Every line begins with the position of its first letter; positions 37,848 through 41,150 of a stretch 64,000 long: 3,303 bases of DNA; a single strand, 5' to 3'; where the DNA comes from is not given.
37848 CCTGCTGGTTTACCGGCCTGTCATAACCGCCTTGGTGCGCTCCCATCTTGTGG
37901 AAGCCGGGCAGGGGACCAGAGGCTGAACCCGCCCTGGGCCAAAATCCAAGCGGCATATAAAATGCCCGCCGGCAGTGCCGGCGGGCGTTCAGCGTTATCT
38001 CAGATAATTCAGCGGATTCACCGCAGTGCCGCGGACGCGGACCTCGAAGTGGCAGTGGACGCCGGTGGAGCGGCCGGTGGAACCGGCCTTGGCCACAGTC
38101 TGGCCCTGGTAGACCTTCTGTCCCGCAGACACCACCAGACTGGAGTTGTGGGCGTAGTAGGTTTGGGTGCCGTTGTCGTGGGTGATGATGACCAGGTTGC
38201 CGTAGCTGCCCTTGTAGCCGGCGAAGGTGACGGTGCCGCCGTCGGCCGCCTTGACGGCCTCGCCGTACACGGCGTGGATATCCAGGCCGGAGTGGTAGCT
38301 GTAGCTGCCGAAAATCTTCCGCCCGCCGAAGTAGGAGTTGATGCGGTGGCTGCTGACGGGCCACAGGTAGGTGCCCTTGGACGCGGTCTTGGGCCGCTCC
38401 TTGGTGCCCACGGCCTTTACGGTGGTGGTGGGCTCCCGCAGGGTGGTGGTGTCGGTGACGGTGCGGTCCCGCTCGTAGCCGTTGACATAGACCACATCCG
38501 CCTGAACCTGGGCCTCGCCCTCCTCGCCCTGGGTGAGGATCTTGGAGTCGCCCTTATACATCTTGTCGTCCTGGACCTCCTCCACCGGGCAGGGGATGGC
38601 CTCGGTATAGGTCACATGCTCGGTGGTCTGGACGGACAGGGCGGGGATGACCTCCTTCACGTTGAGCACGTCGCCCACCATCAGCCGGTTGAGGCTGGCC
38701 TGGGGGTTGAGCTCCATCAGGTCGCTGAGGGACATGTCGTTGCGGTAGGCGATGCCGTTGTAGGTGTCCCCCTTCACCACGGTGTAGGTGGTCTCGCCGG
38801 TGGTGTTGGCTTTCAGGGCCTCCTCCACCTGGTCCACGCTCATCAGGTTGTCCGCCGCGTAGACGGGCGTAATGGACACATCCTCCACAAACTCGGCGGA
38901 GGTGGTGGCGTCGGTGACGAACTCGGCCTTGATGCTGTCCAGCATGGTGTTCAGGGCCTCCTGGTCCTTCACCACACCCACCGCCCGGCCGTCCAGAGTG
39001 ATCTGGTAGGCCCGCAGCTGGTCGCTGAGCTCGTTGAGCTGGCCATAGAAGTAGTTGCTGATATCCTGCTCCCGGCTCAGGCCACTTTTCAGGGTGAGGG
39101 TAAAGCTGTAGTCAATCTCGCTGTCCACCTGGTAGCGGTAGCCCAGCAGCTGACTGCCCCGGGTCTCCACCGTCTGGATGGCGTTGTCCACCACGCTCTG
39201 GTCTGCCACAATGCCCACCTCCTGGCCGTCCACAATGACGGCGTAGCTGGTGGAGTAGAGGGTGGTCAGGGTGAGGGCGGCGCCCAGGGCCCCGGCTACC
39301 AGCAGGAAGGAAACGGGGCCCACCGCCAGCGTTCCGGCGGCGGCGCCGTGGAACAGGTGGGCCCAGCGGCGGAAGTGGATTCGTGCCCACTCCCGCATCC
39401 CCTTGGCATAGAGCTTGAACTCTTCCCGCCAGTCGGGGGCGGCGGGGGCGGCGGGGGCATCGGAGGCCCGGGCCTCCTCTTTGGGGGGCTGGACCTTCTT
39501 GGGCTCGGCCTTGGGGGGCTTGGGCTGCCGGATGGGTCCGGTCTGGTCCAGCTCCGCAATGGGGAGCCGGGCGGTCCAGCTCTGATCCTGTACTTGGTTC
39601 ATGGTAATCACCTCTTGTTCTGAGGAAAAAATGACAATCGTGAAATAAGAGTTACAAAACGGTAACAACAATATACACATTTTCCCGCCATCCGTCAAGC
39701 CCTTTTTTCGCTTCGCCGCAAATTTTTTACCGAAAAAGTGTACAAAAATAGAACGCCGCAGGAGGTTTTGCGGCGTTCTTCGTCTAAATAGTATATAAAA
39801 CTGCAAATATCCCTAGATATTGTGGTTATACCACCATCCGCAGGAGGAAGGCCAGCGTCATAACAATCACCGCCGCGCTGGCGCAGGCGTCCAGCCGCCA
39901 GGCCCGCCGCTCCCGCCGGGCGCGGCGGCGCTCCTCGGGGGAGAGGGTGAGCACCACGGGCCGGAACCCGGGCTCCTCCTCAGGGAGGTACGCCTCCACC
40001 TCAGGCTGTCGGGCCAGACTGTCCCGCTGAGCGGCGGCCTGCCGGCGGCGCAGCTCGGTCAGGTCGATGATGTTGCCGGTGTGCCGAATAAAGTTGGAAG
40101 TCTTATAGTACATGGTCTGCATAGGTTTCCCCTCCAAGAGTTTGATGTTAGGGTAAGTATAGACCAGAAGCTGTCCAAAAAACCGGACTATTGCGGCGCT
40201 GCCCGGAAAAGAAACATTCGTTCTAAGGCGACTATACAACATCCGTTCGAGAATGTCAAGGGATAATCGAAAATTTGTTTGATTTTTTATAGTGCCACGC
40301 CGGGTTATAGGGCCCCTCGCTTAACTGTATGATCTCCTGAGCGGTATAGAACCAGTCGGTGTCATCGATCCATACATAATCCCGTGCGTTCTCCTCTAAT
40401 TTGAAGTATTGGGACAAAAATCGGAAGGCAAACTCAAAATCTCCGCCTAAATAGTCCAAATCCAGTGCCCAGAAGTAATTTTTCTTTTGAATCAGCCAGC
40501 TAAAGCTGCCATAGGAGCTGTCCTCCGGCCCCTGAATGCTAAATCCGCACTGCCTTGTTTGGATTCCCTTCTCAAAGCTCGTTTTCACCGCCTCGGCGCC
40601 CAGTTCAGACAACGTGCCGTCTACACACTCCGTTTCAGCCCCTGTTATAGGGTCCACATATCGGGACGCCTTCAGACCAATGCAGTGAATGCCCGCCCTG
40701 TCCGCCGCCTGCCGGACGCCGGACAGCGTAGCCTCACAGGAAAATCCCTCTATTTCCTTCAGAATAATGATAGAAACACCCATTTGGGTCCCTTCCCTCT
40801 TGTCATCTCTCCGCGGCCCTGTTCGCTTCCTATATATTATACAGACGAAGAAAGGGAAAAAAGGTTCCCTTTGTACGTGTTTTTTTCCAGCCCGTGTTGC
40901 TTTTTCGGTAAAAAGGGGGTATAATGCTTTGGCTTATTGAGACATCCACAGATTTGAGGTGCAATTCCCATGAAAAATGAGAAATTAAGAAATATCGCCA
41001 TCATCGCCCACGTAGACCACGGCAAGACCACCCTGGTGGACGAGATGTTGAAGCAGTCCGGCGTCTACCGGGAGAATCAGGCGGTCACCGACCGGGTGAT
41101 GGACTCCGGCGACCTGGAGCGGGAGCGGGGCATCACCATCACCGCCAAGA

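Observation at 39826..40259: SOS-boxed small membrane protein: candidate DNA-damage division inhibitor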

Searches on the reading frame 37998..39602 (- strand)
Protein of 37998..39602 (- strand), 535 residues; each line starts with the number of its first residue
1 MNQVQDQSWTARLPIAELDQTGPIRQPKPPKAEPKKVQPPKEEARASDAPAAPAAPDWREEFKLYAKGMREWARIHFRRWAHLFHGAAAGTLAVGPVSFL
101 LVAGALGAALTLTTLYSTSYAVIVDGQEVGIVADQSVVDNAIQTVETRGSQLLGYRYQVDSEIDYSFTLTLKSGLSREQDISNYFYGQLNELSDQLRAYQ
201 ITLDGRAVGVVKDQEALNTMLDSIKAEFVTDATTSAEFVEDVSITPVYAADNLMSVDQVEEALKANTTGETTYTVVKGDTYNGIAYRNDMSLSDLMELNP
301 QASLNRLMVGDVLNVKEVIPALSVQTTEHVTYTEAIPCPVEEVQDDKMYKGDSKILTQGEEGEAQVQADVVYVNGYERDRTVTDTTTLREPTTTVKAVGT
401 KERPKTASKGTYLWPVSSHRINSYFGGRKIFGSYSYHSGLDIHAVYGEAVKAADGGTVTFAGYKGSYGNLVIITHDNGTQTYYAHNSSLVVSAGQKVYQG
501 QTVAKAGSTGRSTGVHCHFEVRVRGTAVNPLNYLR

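Call 7: search_protein_families(library=pfam, proteins=[window:37998-39602:-], max_evalue=1)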
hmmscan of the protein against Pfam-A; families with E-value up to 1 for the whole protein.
window:37998-39602:- (535 aa): 4 families
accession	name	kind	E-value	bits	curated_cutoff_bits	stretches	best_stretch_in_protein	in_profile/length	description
PF01551.29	Peptidase_M23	-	8.2e-32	109.7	28.7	1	436-530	2-96/96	Peptidase family M23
PF07501.17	G5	-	1.3e-17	64.3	23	1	327-401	1-75/75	G5 domain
PF01476.26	LysM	-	7.7e-10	39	20.9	1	273-315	1-42/43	LysM domain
PF23472.1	LysM2_CERK1_LYK3_4_5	-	0.022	15.1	27.4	1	270-315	5-53/56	LYK3/4/5 LysM2 domain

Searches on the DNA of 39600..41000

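Call 22: search_rna_families(source=window, start=39600, end=41000, threshold=evalue, max_evalue=1)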
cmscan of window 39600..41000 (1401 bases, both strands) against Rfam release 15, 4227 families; matches with E-value up to 1: 1.
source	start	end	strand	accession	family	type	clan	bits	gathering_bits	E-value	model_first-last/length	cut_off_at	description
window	39845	39936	+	RF02883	BcKCsr2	Gene; sRNA;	-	22.3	40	0.018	1-129/129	no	Burkholderia sRNA 2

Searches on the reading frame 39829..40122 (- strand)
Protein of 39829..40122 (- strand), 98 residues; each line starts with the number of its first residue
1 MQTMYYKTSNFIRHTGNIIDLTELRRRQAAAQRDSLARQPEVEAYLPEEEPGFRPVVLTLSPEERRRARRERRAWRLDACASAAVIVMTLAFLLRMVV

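Call 7: search_protein_families(library=pfam, proteins=[window:39829-40122:-], max_evalue=1)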
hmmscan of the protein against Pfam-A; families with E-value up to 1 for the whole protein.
window:39829-40122:- (98 aa): 2 families
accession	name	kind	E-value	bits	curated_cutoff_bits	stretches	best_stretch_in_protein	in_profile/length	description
PF23737.1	HTH_71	-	0.14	12.5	27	1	4-38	8-41/50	HTH 3-helical bundle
PF08690.15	GET2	-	0.92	9.6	25.5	0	60-77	2-19/309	GET complex subunit GET2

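Call 30: search_protein_representatives(alignment_id=A1)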
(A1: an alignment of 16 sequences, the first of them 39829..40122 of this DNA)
Query: 16 sequences, 98 profile positions. Proteins with E-value up to 0.001 (for the whole library): 172; up to 1e-10: 55; up to 1e-30: 3. The best 150 are listed.
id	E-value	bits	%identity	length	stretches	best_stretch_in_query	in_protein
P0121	4.7e-43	161.2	-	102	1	1-98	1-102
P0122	5.0e-39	148.2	-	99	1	1-98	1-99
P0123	8.4e-39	147.5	-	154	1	1-98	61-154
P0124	6.9e-30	118.9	-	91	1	1-98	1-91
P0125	3.4e-29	116.7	-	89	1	1-68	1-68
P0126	4.0e-26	106.9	-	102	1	1-73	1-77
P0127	2.3e-25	104.4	-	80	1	1-97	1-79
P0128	3.3e-25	103.9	-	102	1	1-98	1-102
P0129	3.2e-24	100.8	-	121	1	1-70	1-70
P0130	1.6e-23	98.5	-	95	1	25-98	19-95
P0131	7.6e-22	93.2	-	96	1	1-97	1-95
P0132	1.5e-21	92.2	-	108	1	1-98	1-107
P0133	1.7e-21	92.1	-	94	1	1-98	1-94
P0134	4.3e-21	90.7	-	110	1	1-67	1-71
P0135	6.0e-21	90.3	-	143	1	1-65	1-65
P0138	5.5e-19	84.0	-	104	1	1-97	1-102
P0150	3.3e-14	68.7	-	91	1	1-97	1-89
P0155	1.0e-12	63.9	-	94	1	1-95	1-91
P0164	1.4e-11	60.3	-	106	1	1-96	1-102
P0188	2.0e-09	53.3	-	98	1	1-95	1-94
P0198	6.0e-09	51.8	-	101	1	1-96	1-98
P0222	1.0e-07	47.9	-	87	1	1-98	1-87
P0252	1.2e-05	41.2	-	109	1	1-95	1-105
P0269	6.9e-05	38.8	-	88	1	1-94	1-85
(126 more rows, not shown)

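Call 34: search_protein_families(library=ncbifam, proteins=[P0132, P0164, P0198, P0252], max_evalue=1)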
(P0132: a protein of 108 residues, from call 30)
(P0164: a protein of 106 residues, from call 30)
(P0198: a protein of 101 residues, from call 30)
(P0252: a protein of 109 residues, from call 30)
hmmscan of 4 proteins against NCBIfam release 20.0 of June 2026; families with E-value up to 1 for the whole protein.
P0132 (108 aa): 0 families

P0164 (106 aa): 0 families

P0198 (101 aa): 1 family
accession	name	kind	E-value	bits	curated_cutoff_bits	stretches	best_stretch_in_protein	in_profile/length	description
NF038282.1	LapC_YejM_PbgA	exception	0.16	10.2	825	1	6-43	211-247/584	LPS biosynthesis-modulating metalloenzyme YejM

P0252 (109 aa): 0 families

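Call 43: find_encoding_contigs(protein=P0150, flank=1500, max_places=2)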
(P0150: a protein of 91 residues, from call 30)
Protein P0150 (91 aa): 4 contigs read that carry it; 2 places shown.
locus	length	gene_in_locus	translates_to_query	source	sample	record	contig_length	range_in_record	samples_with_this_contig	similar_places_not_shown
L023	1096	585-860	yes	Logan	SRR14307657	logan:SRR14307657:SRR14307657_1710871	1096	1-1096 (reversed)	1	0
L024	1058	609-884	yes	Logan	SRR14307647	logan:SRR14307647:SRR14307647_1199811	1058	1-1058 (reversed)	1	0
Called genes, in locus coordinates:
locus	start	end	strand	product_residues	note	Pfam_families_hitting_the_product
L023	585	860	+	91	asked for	-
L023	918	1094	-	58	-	?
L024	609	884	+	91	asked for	-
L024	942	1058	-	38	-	?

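Call 49: search_protein_families(library=phrogs, proteins=[P0132, P0164, P0198, P0252], max_evalue=0.1)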
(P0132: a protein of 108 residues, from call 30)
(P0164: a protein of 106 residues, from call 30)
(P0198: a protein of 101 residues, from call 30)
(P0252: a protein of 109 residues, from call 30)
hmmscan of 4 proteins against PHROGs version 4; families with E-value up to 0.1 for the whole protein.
P0132 (108 aa): 0 families

P0164 (106 aa): 0 families

P0198 (101 aa): 0 families

P0252 (109 aa): 0 families

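Call 51: list_cluster_members(proteins=[P0132, P0164, P0198, P0252, P0269, P0222, P0188, P0155, P0138, P0133])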
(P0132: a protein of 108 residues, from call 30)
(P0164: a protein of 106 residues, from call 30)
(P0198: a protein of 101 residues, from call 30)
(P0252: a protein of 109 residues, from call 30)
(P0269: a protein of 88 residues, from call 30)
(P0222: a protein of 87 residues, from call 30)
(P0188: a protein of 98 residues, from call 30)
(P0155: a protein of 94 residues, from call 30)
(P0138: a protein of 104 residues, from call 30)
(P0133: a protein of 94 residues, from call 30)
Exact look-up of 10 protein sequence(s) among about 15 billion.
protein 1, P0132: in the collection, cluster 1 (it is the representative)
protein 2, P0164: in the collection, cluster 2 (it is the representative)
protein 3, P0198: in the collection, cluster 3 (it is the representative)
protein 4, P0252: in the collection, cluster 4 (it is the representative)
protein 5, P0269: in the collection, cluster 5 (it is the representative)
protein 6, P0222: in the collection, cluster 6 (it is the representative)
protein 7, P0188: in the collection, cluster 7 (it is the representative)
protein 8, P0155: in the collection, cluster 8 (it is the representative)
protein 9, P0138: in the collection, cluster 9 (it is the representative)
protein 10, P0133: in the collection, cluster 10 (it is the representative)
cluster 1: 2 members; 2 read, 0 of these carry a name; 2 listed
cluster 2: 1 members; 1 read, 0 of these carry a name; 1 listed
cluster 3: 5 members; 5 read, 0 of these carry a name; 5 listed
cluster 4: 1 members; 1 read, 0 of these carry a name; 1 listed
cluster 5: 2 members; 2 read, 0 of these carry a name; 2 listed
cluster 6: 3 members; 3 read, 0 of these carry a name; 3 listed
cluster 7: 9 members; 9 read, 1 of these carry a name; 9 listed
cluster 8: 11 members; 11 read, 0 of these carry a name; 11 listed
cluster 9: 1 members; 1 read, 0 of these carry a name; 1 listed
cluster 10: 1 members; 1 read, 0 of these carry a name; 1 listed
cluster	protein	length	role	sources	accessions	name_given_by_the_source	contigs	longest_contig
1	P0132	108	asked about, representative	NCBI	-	-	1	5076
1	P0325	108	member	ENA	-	-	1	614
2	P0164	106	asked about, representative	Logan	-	-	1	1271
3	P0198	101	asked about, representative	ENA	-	-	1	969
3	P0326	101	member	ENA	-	-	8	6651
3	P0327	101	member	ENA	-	-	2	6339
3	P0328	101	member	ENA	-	-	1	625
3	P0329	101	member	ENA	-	-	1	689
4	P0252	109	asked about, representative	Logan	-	-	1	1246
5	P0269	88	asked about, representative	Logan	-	-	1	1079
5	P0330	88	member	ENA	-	-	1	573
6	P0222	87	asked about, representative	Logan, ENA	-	-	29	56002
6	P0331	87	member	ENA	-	-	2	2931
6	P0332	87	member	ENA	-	-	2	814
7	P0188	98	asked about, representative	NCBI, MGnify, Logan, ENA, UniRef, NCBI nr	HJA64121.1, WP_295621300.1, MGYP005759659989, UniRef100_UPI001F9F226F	MAG TPA: hypothetical protein H9719_08330 [Candidatus Intestinimonas stercoravium] | CR=1 FL=1 | hypothetical protein n=1 Tax=uncultured Intestinimonas sp. TaxID=1689265 ...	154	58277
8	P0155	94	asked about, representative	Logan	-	-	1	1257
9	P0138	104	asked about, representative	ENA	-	-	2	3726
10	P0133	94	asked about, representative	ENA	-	-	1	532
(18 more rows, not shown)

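Call 53: find_encoding_contigs(protein=P0188, flank=10000, max_places=1)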
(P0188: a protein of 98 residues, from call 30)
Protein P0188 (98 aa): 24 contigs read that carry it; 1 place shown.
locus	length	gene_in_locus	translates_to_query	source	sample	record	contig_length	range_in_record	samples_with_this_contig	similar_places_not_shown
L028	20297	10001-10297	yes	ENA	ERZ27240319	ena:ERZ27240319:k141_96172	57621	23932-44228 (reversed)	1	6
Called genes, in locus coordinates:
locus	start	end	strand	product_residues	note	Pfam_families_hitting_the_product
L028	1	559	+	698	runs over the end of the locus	PF01136:Peptidase_U32, PF12392:DUF3656, PF01136:Peptidase_U32 (weak)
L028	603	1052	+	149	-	PF00692:dUTPase, PF22769:DCD (weak)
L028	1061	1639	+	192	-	PF02545:Maf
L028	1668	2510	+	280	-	PF04085:MreC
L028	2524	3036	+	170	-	-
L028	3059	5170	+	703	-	PF03717:PBP_dimer, PF00905:Transpeptidase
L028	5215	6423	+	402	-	-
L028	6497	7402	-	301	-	PF01479:S4, PF00849:PseudoU_synth_2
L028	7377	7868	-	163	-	PF01252:Peptidase_A8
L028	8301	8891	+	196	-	PF09515:Thia_YuaJ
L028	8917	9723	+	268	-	PF05116:S6PP (faint), PF08282:Hydrolase_3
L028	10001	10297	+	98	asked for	-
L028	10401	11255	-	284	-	PF13739:PdaC (faint), PF11738:DUF3298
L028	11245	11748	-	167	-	PF04542:Sigma70_r2, PF08281:Sigma70_r4_2, PF04545:Sigma70_r4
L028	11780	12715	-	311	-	PF00657:Lipase_GDSL, PF13472:Lipase_GDSL_2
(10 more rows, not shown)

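Call 74: find_related_loci(query=A1, collection=viral_contigs, flank=5000)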
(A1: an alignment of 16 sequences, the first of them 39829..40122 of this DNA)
Query A1 (98 aa) in viral_contigs; peptide patterns used: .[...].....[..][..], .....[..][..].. (x = any residue, [..] = any of these).
60 stretches matched a pattern, but none encodes a relative of the query by tblastn (E <= 1e-3).

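Call 75: find_related_loci(query=A1, collection=metagenome_contigs, flank=10000)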
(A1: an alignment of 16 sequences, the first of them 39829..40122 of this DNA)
Query A1 (98 aa) in metagenome_contigs; peptide patterns used: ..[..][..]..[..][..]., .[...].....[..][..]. (x = any residue, [..] = any of these).
316 stretches matched a pattern; 32 encode a relative of the query (tblastn E <= 1e-3); 32 distinct loci.
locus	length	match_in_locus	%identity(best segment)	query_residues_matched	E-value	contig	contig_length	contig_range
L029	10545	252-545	99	1-98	8e-62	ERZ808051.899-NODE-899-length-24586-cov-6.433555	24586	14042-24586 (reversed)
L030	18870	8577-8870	99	1-98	6e-62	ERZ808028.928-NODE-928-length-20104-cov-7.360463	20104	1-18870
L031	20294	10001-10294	98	1-98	4e-62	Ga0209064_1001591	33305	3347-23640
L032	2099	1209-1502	97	1-98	1e-61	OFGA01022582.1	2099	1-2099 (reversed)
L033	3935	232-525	96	1-98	5e-60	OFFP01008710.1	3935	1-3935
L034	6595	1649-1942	84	1-98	2e-48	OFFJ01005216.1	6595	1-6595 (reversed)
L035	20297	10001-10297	91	1-98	6e-45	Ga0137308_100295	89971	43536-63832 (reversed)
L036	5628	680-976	83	1-98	1e-41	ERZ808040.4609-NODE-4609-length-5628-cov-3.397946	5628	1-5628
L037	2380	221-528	94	1-98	2e-39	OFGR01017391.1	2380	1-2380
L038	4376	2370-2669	79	1-98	4e-39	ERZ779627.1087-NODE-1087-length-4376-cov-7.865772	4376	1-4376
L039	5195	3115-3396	66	1-98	1e-38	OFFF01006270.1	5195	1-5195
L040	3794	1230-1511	66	1-98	1e-38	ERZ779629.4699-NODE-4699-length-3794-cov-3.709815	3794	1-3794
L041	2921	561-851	80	1-97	8e-38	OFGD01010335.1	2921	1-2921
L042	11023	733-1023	71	1-98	5e-36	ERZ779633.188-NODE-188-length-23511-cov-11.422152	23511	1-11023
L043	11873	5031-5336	64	1-98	3e-33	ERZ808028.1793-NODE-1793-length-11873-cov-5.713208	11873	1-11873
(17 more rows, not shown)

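Call 88: search_protein_families(library=padloc, proteins=[P0132, P0188], max_evalue=0.1)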
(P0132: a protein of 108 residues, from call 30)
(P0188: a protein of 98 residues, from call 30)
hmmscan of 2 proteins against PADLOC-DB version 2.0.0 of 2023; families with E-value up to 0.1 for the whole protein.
P0132 (108 aa): 0 families

P0188 (98 aa): 0 families
